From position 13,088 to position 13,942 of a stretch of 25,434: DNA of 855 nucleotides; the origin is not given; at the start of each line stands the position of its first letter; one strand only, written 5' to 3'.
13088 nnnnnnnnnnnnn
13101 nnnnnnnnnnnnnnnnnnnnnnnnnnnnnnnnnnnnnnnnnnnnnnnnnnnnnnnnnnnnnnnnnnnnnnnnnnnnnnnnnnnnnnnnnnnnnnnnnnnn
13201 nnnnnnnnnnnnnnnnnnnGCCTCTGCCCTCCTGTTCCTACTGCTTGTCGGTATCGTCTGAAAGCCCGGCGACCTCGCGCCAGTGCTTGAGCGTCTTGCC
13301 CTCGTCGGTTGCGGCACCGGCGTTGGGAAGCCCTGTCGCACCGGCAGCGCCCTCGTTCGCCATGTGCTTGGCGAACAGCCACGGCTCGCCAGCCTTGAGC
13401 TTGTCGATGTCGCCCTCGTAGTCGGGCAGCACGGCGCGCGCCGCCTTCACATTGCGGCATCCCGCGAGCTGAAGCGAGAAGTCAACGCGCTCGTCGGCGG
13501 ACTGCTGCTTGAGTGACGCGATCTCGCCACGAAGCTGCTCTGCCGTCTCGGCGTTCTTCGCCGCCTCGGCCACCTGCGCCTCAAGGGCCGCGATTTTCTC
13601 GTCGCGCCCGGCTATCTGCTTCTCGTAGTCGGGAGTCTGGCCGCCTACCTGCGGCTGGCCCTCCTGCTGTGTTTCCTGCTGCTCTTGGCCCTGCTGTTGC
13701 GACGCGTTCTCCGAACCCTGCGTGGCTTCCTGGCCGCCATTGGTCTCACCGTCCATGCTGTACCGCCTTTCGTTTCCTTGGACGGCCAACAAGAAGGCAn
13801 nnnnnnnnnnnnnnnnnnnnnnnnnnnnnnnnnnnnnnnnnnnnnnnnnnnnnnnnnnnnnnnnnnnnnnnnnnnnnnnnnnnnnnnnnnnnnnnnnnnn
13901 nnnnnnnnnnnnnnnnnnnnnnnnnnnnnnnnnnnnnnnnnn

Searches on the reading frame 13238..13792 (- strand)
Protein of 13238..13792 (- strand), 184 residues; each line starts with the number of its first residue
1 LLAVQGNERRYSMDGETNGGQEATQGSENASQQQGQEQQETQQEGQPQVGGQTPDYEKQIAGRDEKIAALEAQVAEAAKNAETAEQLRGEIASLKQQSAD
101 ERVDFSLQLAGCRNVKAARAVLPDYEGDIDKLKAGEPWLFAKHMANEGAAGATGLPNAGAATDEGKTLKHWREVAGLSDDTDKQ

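Call 91: search_protein_families(library=pfam, proteins=[window:13238-13792:-], max_evalue=0.001)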
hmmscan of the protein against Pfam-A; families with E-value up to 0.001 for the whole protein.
window:13238-13792:- (184 aa): 1 family
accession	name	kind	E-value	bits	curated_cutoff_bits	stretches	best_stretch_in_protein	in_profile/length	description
PF06810.17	Phage_scaffold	-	6.1e-06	26.7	35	1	30-133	19-124/170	Phage capsid assembly scaffolding protein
